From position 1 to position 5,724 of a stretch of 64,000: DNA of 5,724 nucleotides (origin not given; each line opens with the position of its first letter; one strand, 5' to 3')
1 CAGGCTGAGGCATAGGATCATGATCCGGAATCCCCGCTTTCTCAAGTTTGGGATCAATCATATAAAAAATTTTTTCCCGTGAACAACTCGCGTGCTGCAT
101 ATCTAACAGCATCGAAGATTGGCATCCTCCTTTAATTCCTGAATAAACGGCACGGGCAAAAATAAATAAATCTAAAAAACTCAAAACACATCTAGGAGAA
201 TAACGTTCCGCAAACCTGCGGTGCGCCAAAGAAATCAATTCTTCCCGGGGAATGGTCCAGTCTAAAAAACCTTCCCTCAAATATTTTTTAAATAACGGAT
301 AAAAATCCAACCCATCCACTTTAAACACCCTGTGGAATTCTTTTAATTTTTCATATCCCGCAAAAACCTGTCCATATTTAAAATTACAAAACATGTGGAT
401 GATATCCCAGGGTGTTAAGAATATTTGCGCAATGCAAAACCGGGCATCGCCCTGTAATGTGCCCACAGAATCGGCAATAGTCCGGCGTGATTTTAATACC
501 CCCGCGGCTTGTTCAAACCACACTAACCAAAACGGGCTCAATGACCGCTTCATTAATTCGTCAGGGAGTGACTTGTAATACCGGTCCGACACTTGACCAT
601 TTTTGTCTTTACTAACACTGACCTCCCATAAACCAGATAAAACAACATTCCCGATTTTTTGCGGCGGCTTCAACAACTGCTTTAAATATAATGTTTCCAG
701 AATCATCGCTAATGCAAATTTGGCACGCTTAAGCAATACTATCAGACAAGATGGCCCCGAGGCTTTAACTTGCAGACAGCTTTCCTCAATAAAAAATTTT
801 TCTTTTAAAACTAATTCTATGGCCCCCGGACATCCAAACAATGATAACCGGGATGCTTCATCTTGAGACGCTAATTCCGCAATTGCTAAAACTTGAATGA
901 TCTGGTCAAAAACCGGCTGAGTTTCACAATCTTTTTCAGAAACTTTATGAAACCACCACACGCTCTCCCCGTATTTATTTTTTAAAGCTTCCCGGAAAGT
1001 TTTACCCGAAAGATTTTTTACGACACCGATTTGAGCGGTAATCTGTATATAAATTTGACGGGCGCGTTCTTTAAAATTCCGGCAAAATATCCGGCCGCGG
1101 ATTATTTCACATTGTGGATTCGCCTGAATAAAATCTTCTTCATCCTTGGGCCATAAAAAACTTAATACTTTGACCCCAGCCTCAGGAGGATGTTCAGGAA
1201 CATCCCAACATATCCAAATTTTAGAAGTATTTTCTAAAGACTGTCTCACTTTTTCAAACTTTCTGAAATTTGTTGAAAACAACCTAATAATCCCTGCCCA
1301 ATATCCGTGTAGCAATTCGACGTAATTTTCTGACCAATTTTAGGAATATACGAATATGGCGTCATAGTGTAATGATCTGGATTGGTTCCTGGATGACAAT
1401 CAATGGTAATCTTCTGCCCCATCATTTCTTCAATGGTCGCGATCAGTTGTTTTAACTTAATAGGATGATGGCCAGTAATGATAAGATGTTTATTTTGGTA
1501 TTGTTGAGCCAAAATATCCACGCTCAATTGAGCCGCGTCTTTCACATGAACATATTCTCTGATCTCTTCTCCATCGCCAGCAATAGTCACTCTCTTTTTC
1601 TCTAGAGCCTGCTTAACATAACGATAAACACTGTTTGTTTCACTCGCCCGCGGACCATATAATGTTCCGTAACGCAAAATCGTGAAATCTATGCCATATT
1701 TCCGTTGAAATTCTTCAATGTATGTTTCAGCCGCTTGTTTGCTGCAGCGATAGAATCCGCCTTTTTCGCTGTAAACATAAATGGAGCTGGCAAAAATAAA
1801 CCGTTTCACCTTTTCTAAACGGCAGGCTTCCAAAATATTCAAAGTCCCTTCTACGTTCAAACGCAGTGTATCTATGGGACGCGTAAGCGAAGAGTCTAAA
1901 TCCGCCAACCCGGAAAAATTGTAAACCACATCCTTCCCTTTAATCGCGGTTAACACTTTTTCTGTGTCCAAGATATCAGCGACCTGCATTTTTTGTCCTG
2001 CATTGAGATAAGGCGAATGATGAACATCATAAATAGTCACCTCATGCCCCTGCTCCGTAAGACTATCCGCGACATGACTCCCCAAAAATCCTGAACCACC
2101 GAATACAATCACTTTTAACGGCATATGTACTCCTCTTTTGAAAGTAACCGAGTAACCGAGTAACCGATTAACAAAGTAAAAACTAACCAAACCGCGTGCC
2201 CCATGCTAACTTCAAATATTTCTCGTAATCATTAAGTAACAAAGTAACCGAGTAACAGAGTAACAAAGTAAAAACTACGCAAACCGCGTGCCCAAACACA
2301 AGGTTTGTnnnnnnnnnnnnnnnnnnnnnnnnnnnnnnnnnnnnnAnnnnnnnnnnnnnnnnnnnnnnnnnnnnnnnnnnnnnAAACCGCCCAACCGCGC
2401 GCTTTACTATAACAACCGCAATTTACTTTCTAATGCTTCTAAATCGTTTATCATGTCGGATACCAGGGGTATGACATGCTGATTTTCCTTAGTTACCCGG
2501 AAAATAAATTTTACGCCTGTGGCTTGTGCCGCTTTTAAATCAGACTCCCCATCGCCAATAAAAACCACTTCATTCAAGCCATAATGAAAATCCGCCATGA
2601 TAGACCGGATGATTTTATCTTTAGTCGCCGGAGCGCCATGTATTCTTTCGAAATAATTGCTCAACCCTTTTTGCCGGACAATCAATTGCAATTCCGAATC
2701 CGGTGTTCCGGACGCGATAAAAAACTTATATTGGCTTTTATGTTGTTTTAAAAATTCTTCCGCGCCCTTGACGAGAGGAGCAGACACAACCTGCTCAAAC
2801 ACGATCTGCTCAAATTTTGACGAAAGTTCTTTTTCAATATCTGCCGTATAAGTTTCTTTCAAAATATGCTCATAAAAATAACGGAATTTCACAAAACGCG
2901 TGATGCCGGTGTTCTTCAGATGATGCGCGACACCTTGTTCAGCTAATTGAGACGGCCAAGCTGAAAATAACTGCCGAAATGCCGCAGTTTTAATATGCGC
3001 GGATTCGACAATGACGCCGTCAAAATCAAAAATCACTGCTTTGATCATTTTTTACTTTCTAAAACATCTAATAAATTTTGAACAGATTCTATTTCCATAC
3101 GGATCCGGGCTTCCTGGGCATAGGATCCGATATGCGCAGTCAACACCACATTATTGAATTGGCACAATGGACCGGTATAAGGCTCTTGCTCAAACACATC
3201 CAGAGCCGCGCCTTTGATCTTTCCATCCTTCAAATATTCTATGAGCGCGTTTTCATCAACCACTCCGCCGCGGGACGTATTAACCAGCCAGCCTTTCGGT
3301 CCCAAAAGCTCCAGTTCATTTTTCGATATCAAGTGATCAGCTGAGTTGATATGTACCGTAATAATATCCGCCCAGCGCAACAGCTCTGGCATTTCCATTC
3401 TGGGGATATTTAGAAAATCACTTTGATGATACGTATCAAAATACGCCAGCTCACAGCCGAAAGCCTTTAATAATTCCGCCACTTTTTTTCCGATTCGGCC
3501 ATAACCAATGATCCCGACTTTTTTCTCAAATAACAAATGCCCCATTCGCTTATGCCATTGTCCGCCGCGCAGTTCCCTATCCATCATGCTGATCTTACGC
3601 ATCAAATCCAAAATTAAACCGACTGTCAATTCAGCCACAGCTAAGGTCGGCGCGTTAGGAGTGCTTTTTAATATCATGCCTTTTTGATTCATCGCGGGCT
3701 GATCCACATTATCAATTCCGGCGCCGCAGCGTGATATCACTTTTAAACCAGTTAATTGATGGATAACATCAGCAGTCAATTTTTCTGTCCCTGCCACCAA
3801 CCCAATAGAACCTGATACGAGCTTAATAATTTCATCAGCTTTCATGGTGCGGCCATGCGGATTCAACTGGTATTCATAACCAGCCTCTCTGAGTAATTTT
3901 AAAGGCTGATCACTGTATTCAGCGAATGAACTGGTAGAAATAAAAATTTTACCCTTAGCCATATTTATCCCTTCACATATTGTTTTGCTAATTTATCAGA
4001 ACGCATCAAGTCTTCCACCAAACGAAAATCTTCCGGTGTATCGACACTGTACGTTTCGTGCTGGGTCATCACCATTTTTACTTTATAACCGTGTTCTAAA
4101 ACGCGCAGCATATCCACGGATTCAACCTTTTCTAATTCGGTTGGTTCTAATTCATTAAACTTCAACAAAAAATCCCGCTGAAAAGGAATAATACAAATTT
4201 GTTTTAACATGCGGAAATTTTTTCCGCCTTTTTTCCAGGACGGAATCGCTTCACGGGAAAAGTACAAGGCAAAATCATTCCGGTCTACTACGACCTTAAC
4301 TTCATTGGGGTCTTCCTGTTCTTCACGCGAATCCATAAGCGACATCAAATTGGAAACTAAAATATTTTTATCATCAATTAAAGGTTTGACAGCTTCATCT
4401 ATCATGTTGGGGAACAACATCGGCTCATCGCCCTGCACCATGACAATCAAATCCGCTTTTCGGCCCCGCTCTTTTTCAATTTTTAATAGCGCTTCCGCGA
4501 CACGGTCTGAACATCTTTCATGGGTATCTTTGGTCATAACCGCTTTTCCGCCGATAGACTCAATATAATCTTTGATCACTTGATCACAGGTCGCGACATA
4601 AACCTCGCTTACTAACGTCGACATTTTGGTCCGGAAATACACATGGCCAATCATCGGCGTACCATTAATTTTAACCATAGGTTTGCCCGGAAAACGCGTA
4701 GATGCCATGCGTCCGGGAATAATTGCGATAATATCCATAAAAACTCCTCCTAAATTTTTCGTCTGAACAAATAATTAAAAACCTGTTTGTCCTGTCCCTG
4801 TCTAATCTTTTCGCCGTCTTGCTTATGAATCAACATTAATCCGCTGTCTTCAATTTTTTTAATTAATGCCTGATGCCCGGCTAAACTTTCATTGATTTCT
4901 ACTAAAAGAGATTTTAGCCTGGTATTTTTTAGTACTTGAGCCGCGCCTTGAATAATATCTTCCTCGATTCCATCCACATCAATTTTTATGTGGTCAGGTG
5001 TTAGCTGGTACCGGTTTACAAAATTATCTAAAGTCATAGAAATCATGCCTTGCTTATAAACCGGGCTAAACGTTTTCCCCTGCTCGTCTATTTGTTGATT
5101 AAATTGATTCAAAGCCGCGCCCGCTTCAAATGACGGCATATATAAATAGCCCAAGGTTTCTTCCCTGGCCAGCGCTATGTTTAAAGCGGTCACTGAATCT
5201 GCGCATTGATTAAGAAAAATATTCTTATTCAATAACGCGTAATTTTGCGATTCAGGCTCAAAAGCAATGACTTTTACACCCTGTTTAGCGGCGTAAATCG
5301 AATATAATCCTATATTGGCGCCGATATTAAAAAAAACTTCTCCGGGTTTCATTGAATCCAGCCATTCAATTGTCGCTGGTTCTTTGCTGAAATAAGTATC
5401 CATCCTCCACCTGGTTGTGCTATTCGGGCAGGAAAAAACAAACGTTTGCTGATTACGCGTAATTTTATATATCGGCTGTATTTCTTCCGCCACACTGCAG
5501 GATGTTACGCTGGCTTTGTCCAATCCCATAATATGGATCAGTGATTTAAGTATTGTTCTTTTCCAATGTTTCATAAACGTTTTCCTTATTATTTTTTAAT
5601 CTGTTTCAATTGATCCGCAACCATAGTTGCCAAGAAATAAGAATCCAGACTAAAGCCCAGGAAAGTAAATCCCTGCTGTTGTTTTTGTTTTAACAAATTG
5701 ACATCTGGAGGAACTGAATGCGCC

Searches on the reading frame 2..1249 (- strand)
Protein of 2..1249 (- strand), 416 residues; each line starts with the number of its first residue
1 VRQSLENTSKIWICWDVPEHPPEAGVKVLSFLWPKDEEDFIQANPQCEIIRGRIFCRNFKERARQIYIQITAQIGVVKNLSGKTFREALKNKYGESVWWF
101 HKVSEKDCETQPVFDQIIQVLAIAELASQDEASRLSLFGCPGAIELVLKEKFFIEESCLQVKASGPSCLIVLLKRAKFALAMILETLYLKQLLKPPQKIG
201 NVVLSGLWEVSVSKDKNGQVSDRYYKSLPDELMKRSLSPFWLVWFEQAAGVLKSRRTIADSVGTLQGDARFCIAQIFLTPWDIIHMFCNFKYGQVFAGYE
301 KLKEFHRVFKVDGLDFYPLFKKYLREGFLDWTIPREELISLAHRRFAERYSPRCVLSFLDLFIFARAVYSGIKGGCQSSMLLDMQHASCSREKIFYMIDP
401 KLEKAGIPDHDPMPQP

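Call 13: search_protein_families(library=pfam, proteins=[window:2-1249:-], max_evalue=0.001)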
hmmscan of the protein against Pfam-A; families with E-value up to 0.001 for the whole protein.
window:2-1249:- (416 aa): 0 families

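Call 37: search_protein_families(library=ncbifam, proteins=[window:2-1249:-], max_evalue=0.01)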
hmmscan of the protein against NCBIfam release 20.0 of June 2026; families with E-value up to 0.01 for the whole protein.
window:2-1249:- (416 aa): 1 family
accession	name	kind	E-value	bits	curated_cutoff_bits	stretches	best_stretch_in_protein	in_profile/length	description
TIGR04326.1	O_ant_LIC13510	subfamily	6.9e-15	54.4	250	1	61-401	25-384/602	TIGR04326 family surface carbohydrate biosynthesis protein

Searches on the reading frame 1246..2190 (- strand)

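Call 13: search_protein_families(library=pfam, proteins=[window:1246-2190:-], max_evalue=0.001)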
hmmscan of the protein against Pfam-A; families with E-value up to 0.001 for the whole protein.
window:1246-2190:- (314 aa): 9 families
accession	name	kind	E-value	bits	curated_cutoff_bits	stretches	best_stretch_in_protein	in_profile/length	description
PF01370.27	Epimerase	-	5.3e-45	154.1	20.9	1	27-231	1-229/240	NAD dependent epimerase/dehydratase family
PF16363.11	GDP_Man_Dehyd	-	2.7e-29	103.1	27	1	29-242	2-252/332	GDP-mannose 4,6 dehydratase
PF01073.25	3Beta_HSD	-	3.1e-21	76.1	22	1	28-140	1-120/280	3-beta hydroxysteroid dehydrogenase/isomerase family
PF13460.12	NAD_binding_10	-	2e-17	64.1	27.2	1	31-184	1-153/184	NAD(P)H-binding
PF02719.21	Polysacc_synt_2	-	3.7e-15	56.3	20.2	1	28-261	2-251/293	Polysaccharide biosynthesis protein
PF04321.23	RmlD_sub_bind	-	1.4e-12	47.7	27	1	26-236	2-206/287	RmlD substrate binding domain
PF07993.18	NAD_binding_4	-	3e-10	40.1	20.1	0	76-144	79-145/258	Male sterility protein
PF05368.20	NmrA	-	4.9e-08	33.4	27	1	26-264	4-241/298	NmrA-like family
PF08659.16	KR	-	0.0003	21.2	22.6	0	27-50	3-26/180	KR domain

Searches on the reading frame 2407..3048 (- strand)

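Call 13: search_protein_families(library=pfam, proteins=[window:2407-3048:-], max_evalue=0.001)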
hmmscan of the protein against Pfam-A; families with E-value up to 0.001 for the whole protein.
window:2407-3048:- (213 aa): 6 families
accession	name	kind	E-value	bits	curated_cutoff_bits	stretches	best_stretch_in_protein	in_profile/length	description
PF13419.12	HAD_2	-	2e-20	74.1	23.8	1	5-182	1-176/178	Haloacid dehalogenase-like hydrolase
PF00702.32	Hydrolase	-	4.1e-18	66.9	26.4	1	2-176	1-189/191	haloacid dehalogenase-like hydrolase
PF12710.13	HAD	-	3.3e-10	41.1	27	1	5-174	1-188/189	haloacid dehalogenase-like hydrolase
PF13242.12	Hydrolase_like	-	0.00014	22.2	22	1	146-183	9-47/75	HAD-hyrolase-like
PF06888.18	Put_Phosphatase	-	0.00054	19.9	27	0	5-146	3-129/234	Putative Phosphatase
PF08282.18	Hydrolase_3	-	0.00072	19.8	20.9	0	99-147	23-74/255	haloacid dehalogenase-like hydrolase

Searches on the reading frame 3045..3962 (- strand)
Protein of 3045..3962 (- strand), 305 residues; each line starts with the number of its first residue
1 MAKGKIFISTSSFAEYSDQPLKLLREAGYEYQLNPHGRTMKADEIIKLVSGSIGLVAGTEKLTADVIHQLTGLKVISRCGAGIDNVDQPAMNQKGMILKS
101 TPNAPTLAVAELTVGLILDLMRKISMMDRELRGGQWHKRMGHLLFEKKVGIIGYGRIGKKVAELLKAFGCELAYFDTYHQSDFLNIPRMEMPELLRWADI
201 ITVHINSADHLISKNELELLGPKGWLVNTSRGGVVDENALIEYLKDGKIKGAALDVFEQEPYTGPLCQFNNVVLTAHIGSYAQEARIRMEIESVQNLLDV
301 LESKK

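Call 13: search_protein_families(library=pfam, proteins=[window:3045-3962:-], max_evalue=0.001)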
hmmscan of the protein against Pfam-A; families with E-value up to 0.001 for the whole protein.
window:3045-3962:- (305 aa): 2 families
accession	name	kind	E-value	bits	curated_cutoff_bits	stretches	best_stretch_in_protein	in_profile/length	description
PF02826.25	2-Hacid_dh_C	-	1.9e-52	177.6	25.1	1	114-279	1-178/178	D-isomer specific 2-hydroxyacid dehydrogenase, NAD binding domain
PF00389.36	2-Hacid_dh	-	4.9e-22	78.5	24.6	1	17-304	8-127/134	D-isomer specific 2-hydroxyacid dehydrogenase, catalytic domain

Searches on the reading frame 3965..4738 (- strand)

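Call 13: search_protein_families(library=pfam, proteins=[window:3965-4738:-], max_evalue=0.001)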
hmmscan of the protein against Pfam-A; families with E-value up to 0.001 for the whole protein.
window:3965-4738:- (257 aa): 2 families
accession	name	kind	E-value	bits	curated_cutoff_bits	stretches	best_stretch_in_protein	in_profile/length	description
PF02348.25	CTP_transf_3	-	3.1e-44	151.8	22.6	1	4-218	1-215/217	Cytidylyltransferase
PF12804.13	NTP_transf_3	-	5.7e-06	27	27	1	13-121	9-112/160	MobA-like NTP transferase domain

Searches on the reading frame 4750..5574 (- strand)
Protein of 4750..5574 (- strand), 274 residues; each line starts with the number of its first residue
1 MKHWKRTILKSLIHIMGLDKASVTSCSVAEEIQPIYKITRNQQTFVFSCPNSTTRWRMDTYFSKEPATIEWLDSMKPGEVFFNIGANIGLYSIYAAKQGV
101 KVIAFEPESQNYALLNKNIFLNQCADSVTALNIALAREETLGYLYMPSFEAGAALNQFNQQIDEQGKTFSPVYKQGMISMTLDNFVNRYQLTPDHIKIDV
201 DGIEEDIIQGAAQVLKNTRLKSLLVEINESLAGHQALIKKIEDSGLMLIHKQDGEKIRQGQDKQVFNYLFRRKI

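Call 13: search_protein_families(library=pfam, proteins=[window:4750-5574:-], max_evalue=0.001)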
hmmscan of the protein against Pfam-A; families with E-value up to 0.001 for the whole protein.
window:4750-5574:- (274 aa): 2 families
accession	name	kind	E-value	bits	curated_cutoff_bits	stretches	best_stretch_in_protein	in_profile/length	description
PF05050.19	Methyltransf_21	-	1.9e-11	44.8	22.7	1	83-239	1-164/173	Methyltransferase FkbM domain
PF02475.24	TRM5-TYW2_MTfase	-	3.9e-05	24.1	28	1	74-132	33-93/164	TRM5/TYW2 methyltransferase domain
